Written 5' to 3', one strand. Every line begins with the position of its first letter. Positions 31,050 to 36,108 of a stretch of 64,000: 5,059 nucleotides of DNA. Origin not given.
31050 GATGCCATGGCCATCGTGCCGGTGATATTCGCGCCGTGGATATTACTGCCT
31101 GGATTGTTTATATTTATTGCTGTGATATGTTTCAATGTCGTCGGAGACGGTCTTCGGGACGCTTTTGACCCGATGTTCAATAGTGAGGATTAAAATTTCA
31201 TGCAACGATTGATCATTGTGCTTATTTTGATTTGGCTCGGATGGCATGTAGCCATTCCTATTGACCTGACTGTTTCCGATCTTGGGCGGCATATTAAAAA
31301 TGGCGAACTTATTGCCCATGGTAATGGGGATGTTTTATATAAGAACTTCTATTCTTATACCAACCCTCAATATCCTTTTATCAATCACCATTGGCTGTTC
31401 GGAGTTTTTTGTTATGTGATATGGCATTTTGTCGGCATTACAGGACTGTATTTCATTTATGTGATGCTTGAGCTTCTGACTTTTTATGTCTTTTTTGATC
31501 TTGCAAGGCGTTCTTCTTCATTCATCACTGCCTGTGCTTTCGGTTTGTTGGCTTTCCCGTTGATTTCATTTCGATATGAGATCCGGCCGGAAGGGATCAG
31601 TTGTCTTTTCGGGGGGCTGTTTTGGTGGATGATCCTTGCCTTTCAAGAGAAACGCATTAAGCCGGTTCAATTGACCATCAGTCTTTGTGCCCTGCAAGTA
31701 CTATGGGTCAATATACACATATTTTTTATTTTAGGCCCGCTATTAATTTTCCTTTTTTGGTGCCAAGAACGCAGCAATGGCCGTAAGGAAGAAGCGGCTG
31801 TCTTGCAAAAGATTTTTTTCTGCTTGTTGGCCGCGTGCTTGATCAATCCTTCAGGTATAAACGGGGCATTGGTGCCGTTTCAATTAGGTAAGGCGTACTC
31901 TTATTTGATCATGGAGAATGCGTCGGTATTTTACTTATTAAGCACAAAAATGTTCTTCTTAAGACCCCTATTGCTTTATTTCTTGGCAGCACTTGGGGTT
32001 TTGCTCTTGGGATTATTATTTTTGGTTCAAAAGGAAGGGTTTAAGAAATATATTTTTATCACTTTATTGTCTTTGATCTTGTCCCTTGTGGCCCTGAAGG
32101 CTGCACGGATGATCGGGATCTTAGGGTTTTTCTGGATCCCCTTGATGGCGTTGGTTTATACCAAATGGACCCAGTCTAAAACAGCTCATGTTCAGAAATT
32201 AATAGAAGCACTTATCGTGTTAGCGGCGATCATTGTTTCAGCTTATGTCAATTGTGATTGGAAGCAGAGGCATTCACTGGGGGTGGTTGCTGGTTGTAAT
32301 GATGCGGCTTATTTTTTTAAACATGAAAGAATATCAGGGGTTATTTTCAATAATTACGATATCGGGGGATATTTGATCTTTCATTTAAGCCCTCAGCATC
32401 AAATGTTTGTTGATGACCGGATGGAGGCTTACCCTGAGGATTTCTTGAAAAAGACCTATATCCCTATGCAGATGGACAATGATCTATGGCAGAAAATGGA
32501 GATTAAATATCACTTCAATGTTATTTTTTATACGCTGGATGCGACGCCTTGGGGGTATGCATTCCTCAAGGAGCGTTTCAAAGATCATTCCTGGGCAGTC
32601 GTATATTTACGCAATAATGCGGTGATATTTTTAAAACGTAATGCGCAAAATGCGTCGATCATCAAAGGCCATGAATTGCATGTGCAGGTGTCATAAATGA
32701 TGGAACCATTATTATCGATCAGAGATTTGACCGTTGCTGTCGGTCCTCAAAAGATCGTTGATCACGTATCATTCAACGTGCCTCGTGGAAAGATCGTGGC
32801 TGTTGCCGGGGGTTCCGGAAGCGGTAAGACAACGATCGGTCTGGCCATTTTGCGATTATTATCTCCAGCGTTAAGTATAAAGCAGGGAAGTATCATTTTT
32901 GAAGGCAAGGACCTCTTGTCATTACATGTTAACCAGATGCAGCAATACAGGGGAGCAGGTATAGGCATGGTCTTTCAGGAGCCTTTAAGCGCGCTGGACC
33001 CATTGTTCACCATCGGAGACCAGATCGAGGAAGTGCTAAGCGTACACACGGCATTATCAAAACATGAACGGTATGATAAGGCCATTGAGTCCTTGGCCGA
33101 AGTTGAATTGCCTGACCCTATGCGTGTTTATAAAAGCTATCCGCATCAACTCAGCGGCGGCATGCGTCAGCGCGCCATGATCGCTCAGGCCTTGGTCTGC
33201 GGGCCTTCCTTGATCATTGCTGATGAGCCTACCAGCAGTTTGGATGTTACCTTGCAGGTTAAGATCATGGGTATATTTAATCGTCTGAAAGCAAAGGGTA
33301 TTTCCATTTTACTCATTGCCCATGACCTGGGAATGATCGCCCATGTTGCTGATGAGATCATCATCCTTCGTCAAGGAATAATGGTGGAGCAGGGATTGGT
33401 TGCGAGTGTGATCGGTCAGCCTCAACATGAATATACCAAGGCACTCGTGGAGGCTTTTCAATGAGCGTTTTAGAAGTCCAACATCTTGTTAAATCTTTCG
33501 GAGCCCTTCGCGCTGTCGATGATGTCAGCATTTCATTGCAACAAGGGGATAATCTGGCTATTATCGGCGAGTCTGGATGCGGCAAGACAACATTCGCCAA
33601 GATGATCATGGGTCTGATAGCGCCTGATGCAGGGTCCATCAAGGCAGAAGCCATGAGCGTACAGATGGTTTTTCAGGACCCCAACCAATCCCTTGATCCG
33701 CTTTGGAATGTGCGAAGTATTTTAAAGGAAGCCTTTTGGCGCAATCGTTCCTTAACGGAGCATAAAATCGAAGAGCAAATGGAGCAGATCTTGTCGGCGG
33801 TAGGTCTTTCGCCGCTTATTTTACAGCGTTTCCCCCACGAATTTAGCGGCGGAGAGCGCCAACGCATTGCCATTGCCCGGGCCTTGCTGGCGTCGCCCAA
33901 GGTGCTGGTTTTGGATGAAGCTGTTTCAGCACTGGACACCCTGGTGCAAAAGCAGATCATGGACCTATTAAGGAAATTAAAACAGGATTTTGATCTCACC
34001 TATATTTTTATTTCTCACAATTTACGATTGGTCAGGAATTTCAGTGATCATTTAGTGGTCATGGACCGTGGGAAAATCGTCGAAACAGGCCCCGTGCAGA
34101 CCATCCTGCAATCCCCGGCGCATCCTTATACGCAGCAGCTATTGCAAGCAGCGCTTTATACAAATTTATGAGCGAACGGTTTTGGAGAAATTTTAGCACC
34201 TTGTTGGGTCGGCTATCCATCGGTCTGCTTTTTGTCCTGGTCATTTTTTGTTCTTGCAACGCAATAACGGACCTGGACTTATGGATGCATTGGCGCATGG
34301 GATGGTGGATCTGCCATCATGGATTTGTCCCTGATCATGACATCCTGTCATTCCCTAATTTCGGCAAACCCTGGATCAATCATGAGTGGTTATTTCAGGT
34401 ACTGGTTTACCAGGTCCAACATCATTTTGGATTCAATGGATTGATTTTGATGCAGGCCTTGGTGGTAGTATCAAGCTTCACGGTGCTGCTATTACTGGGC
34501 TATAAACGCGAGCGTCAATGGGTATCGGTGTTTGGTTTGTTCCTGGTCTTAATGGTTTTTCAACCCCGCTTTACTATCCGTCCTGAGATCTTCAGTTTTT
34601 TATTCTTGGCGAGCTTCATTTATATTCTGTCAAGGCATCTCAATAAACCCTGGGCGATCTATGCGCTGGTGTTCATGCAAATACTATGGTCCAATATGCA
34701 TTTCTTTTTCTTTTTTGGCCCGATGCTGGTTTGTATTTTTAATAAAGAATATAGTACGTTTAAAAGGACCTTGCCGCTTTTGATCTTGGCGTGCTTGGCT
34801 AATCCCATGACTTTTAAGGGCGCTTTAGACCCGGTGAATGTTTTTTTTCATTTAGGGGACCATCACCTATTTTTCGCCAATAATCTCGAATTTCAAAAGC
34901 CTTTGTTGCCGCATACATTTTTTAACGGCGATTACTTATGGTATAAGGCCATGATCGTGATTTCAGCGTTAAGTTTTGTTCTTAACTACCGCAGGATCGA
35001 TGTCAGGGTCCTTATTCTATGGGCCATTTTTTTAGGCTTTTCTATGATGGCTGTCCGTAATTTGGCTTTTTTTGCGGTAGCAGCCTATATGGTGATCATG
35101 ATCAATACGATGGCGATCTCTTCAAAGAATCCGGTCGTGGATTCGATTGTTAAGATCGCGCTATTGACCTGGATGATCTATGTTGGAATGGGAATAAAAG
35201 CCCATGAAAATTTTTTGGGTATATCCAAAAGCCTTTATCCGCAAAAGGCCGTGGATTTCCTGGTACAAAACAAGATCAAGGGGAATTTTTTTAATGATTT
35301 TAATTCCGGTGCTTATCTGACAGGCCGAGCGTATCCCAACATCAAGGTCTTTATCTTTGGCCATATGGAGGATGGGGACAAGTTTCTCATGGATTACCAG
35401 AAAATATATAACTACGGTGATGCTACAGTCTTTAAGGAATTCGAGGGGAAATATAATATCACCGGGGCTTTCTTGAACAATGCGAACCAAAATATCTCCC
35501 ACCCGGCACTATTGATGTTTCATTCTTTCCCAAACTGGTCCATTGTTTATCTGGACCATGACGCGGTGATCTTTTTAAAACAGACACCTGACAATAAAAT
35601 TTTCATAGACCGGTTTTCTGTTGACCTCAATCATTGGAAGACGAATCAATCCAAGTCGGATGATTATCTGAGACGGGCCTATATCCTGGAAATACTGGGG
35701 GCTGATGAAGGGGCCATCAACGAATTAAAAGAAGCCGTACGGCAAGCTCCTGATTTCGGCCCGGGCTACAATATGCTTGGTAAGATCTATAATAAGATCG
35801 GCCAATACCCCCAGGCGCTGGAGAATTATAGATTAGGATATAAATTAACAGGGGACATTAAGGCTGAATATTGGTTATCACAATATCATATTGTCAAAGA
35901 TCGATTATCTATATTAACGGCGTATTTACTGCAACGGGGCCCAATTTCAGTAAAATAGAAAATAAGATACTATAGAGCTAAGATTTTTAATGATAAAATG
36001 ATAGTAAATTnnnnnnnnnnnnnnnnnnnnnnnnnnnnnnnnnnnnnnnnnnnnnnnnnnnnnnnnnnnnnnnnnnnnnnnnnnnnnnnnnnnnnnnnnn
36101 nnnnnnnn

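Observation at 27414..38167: Opp/Dpp-type ABC importer operon with three paralogous, uncharacterised GT-C-like membrane proteins translationally coupled into it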

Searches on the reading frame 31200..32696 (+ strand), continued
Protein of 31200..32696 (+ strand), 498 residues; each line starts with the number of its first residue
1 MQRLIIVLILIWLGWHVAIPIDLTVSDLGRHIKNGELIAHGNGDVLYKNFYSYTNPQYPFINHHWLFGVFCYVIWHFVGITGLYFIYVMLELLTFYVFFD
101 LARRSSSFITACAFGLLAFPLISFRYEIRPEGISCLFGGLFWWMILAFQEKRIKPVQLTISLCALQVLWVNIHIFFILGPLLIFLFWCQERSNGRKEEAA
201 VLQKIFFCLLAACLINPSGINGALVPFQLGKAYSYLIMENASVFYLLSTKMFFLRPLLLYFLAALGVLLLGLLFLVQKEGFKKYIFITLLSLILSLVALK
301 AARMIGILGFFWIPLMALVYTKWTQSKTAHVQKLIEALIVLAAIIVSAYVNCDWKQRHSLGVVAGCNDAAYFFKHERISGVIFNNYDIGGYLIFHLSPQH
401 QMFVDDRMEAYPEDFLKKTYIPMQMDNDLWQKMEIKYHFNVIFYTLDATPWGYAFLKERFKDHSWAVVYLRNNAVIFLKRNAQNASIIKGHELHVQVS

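Call 77: list_cluster_members(proteins=[P0243, P0250, P0270, P0300, P0311, P0320, P0344, P0364, P0372, P0385])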
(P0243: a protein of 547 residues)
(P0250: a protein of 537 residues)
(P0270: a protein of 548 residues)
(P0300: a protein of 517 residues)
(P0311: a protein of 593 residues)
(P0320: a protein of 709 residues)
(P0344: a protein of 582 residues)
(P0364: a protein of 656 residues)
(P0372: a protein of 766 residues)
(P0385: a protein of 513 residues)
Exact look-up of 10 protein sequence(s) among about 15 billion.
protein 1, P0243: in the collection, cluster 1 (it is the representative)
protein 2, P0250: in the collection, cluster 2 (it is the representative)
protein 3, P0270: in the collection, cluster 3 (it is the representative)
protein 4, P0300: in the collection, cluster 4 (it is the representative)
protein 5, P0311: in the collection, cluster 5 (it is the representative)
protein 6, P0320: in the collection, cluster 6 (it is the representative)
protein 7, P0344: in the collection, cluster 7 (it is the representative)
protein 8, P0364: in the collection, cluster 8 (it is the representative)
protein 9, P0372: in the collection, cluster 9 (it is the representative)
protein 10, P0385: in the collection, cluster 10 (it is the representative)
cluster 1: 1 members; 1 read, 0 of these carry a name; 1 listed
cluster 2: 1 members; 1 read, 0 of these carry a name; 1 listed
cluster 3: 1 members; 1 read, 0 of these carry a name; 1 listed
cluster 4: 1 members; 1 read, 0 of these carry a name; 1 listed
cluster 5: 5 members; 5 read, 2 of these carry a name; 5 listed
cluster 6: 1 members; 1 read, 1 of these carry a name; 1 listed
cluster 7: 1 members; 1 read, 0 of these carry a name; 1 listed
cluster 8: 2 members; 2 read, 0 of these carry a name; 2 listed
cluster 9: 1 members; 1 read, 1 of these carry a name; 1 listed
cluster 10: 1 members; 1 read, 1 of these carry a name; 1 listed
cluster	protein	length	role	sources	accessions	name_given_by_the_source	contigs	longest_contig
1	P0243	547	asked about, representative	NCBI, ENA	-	-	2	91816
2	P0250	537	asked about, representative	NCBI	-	-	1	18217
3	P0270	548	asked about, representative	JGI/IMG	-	-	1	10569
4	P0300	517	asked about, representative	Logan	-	-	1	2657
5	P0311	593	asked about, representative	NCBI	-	-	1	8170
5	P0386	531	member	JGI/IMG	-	hypothetical protein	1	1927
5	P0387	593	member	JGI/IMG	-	hypothetical protein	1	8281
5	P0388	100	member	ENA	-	-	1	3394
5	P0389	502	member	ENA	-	-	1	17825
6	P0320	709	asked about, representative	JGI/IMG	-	tetratricopeptide (TPR) repeat protein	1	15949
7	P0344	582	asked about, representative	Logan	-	-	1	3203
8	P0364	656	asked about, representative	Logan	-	-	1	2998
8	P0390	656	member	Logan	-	-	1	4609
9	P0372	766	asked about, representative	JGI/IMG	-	tetratricopeptide (TPR) repeat protein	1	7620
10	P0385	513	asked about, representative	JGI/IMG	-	hypothetical protein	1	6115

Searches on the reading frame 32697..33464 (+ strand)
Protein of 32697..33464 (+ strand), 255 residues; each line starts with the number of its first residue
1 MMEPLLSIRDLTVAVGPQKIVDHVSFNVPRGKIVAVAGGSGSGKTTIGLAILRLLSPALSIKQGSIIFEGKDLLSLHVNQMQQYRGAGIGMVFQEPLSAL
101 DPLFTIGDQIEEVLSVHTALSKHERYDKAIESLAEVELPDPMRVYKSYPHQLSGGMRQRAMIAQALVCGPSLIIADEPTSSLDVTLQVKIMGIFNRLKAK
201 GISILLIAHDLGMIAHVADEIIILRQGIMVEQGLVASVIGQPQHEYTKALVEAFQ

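Call 3: search_protein_families(library=pfam, proteins=[window:32697-33464:+], max_evalue=1)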
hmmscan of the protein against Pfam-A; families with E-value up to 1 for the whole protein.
window:32697-33464:+ (255 aa): 17 families
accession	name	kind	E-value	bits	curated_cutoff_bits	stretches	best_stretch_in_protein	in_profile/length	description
PF00005.33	ABC_tran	-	3.1e-29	102.7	25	1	22-180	2-137/137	ABC transporter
PF13304.12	AAA_21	-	8.5e-08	33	27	1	148-213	234-302/304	AAA domain, putative AbiEii toxin, Type IV TA system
PF02463.25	SMC_N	-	0.00076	19.4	40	1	32-222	25-209/220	RecF/RecN/SMC N terminal domain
PF09818.15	ABC_ATPase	-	0.00083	18.9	23.2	1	138-225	144-247/283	P-loop domain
PF13555.12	AAA_29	-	0.002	18.3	27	1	26-59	17-50/61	P-loop containing region of AAA domain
PF13245.12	AAA_19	-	0.015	15.9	25.1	1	31-56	11-36/134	AAA domain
PF06745.19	ATPase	-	0.015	15.1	26.6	1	28-49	16-37/231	KaiC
PF08352.17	oligo_HPY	-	0.028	15.2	27.1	1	230-254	1-25/65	Oligopeptide/dipeptide transporter, C-terminal region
PF00485.24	PRK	-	0.034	14.4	22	1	33-61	1-33/196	Phosphoribulokinase / Uridine kinase family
PF00154.27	RecA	-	0.043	13.7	27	1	28-52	49-73/262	recA bacterial DNA recombination protein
PF06068.19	TIP49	-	0.068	12.8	23.8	1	30-59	49-78/347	TIP49 P-loop domain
PF06414.18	Zeta_toxin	-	0.09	12.6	22.3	1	31-93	16-76/199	Zeta toxin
PF13191.12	AAA_16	-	0.14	13.1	32.6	1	30-62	23-59/167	AAA ATPase domain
PF01656.29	CbiA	-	0.16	12.4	25.4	1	33-56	1-24/125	CobQ/CobB/MinD/ParA nucleotide binding domain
PF09848.15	SLFN-g3_helicase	-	0.18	11.5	24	1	32-55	2-25/354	Schlafen group 3, DNA/RNA helicase domain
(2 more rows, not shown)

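Call 4: search_protein_families(library=ncbifam, proteins=[window:32697-33464:+], max_evalue=1)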
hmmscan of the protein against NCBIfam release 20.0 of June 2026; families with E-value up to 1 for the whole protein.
window:32697-33464:+ (255 aa): 199 families (the best 25 are shown)
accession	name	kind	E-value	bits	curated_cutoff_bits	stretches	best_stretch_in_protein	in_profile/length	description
NF047576.1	opine_ATP_CntF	equivalog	4.3e-72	242.5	385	1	7-253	4-252/264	staphylopine uptake ABC transporter ATP-binding protein CntF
NF047578.1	opine_ATP_CntD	equivalog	4.8e-71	239.1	380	1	6-253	3-252/266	staphylopine uptake ABC transporter ATP-binding protein CntD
TIGR02770.1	nickel_nikD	equivalog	7e-71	238.3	318.7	1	20-253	1-228/230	nickel import ATP-binding protein NikD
NF008246.0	PRK11022.1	equivalog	6.7e-66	222.6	541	1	5-253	3-256/326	dipeptide ABC transporter ATP-binding protein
NF011713.0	PRK15134.1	equivalog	1e-64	219.1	834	1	1-253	1-259/529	microcin C ABC transporter ATP-binding protein YejF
NF007010.1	PRK09473.1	subfamily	4.8e-64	216.1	575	1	6-253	2-253/318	oligopeptide ABC transporter ATP-binding protein OppD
NF007613.0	PRK10261.1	equivalog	1.5e-62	212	1077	1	6-253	13-271/623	glutathione ABC transporter ATP-binding protein GsiA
NF043079.1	MMSYN1_0167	equivalog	2.8e-58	198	740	2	78-253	297-473/561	oligopeptide ABC transporter ATP-binding protein OppD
NF008453.0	PRK11308.1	subfamily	9.3e-56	189.5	408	1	19-253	36-264/334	dipeptide ABC transporter ATP-binding protein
NF043071.1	DppF_dipep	equivalog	4e-52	177.7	660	1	19-253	37-265/331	dipeptide ABC transporter ATP-binding subunit DppF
NF011659.0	PRK15079.1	equivalog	5.5e-50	170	540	1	19-253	38-267/334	murein tripeptide/oligopeptide ABC transporter ATP binding protein OppF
TIGR02769.1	nickel_nikE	equivalog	4.1e-47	160.9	332.55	1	13-252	19-251/265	nickel import ATP-binding protein NikE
NF011674.0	PRK15093.1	equivalog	2.1e-46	158.6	627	1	4-253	2-261/330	putrescine export ABC transporter ATP-binding protein SapD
NF007739.0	PRK10419.1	subfamily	5.7e-45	153.9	354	1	15-252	22-252/268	nickel ABC transporter ATP-binding protein NikE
NF011692.0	PRK15112.1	equivalog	1.9e-40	139.2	452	1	20-253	29-253/269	putrescine export ABC transporter ATP-binding protein SapF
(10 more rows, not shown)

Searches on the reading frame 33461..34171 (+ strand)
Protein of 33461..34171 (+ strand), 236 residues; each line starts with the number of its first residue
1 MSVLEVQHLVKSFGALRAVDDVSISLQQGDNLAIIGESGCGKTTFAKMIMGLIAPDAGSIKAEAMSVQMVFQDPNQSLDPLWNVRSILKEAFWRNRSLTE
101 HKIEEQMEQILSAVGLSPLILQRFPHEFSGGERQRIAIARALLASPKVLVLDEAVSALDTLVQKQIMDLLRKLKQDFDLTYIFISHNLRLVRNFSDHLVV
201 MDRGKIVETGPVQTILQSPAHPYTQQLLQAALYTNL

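Call 3: search_protein_families(library=pfam, proteins=[window:33461-34171:+], max_evalue=1)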
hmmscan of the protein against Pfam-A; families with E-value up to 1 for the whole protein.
window:33461-34171:+ (236 aa): 42 families (the best 25 are shown)
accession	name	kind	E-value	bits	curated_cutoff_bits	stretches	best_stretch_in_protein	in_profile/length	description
PF00005.33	ABC_tran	-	2.8e-29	102.9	25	1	20-155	2-136/137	ABC transporter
PF13401.12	AAA_22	-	3.3e-06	27.9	27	1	30-184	6-121/130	AAA domain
PF08352.17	oligo_HPY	-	4.1e-06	27.5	27.1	1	207-231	1-25/65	Oligopeptide/dipeptide transporter, C-terminal region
PF02463.25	SMC_N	-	1.6e-05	24.9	40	1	45-199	40-210/220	RecF/RecN/SMC N terminal domain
PF05621.17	TniB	-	1.6e-05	24.9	22.4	1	30-139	36-143/189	Bacterial TniB protein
PF13304.12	AAA_21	-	0.00022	21.9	27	1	125-191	235-303/304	AAA domain, putative AbiEii toxin, Type IV TA system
PF01078.27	Mg_chelatase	-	0.00025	20.9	20.3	1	15-72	8-65/207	Magnesium chelatase, subunit ChlI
PF13479.12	AAA_24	-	0.00054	20.3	27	1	31-178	4-96/195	AAA domain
PF05729.18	NACHT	-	0.00088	19.6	26.7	1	32-71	3-38/167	NACHT domain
PF20720.3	nSTAND3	-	0.0016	18.6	27.2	1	18-51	6-39/155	Novel STAND NTPase 3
PF00004.35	AAA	-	0.0019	19.1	21.2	1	34-173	3-91/131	ATPase family associated with various cellular activities (AAA)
PF06745.19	ATPase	-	0.0073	16.1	26.6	1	26-47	16-37/231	KaiC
PF00270.35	DEAD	-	0.0075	16.4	26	1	26-174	11-146/167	DEAD/DEAH box helicase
PF13558.12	SbcC_Walker_B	-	0.0083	16.8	27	1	144-171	62-89/90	SbcC/RAD50-like, Walker B motif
PF00485.24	PRK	-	0.0094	16.2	22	1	33-63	3-34/196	Phosphoribulokinase / Uridine kinase family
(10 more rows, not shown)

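Call 4: search_protein_families(library=ncbifam, proteins=[window:33461-34171:+], max_evalue=1)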
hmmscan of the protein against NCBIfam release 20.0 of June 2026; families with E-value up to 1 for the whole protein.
window:33461-34171:+ (236 aa): 204 families (the best 25 are shown)
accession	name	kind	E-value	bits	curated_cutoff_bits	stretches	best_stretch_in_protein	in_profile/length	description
NF008453.0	PRK11308.1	subfamily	8.4e-68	229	408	1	10-231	29-265/334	dipeptide ABC transporter ATP-binding protein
TIGR02769.1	nickel_nikE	equivalog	2.8e-61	207.3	332.55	1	9-232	17-254/265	nickel import ATP-binding protein NikE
NF011659.0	PRK15079.1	equivalog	1.4e-60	204.7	540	1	11-230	32-267/334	murein tripeptide/oligopeptide ABC transporter ATP binding protein OppF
NF007739.0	PRK10419.1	subfamily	1.6e-59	201.7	354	1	11-232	20-255/268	nickel ABC transporter ATP-binding protein NikE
NF011713.0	PRK15134.1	equivalog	3.5e-58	197.5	834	1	16-229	299-527/529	microcin C ABC transporter ATP-binding protein YejF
NF043071.1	DppF_dipep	equivalog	1.2e-55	189.2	660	1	15-231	35-266/331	dipeptide ABC transporter ATP-binding subunit DppF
NF043078.1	MMSYN1_0168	equivalog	1.5e-55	189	800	3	107-230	473-596/649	oligopeptide ABC transporter ATP-binding protein OppF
NF007613.0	PRK10261.1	equivalog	1e-54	186.1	1077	2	60-230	396-566/623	glutathione ABC transporter ATP-binding protein GsiA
TIGR02770.1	nickel_nikD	equivalog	1.2e-50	172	318.7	1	19-231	2-229/230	nickel import ATP-binding protein NikD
NF007010.1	PRK09473.1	subfamily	7.5e-50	169.5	575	2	63-230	84-253/318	oligopeptide ABC transporter ATP-binding protein OppD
NF047576.1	opine_ATP_CntF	equivalog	1.2e-49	169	385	2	65-230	85-252/264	staphylopine uptake ABC transporter ATP-binding protein CntF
NF047578.1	opine_ATP_CntD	equivalog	2.1e-48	164.9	380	2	65-230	85-252/266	staphylopine uptake ABC transporter ATP-binding protein CntD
NF011692.0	PRK15112.1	equivalog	4.1e-48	164.3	452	1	16-230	27-253/269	putrescine export ABC transporter ATP-binding protein SapF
NF043079.1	MMSYN1_0167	equivalog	4.8e-47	161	740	2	67-230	308-473/561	oligopeptide ABC transporter ATP-binding protein OppD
NF008246.0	PRK11022.1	equivalog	1.8e-45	155.4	541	1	1-230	1-256/326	dipeptide ABC transporter ATP-binding protein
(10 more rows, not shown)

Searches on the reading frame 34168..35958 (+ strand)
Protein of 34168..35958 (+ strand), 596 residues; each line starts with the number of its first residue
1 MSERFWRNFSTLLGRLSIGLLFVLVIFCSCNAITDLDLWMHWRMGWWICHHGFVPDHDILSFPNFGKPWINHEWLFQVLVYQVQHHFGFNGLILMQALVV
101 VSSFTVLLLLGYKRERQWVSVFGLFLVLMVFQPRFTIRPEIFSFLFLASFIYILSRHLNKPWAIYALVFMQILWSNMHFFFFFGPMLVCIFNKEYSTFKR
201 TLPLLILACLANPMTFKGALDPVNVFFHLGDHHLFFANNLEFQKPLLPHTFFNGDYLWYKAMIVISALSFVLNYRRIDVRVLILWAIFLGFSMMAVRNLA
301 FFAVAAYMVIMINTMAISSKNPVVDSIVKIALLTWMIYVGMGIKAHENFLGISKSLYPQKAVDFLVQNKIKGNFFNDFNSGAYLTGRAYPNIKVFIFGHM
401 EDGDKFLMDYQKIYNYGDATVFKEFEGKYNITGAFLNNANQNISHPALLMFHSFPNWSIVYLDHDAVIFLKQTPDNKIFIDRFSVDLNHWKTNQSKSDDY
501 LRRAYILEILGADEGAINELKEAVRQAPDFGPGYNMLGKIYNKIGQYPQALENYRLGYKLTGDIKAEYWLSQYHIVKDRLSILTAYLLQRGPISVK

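Call 3: search_protein_families(library=pfam, proteins=[window:34168-35958:+], max_evalue=1)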
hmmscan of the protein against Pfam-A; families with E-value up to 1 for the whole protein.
window:34168-35958:+ (596 aa): 8 families
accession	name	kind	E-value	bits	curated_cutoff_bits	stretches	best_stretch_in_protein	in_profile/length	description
PF13431.12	TPR_17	-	0.00011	22.6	24.4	1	521-552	3-34/34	Tetratricopeptide repeat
PF13414.12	TPR_11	-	0.0002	21.4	26.8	2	510-545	7-42/42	TPR repeat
PF13181.12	TPR_8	-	0.0004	20.8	25.7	1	534-560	4-30/34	Tetratricopeptide repeat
PF00515.34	TPR_1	-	0.00044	20.4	27.8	1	533-555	3-25/34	Tetratricopeptide repeat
PF07719.23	TPR_2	-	0.00061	20.2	27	0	500-529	4-33/34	Tetratricopeptide repeat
PF13428.12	TPR_14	-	0.0038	18.2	23.5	1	500-539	4-43/44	Tetratricopeptide repeat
PF25063.1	ARM_TT21_C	-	0.035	14.4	35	1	465-564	63-162/209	Tetratricopeptide repeat protein 21 C-terminal ARM domain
PF14559.12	TPR_19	-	0.076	13.8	25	1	515-552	9-46/68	Tetratricopeptide repeat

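Call 4: search_protein_families(library=ncbifam, proteins=[window:34168-35958:+], max_evalue=1)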
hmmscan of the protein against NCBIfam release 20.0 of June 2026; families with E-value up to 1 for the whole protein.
window:34168-35958:+ (596 aa): 4 families
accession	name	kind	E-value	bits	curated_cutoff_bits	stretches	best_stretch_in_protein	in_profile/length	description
NF040561.1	PrimPol_Msp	equivalog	0.0016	17.1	200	1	494-547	22-75/515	CRISPR-associated primase-polymerase type A1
TIGR02521.1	type_IV_pilW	equivalog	0.0044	16.6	154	1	512-560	46-94/234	type IV pilus biogenesis/stability protein PilW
NF033762.1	social_mot_Tgl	equivalog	0.0059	16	225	1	511-553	150-192/252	social motility TPR repeat lipoprotein Tgl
TIGR02917.1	PEP_TPR_lipo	equivalog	0.012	13.5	312.2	1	497-555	22-80/899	XrtA/PEP-CTERM system TPR-repeat protein PrsT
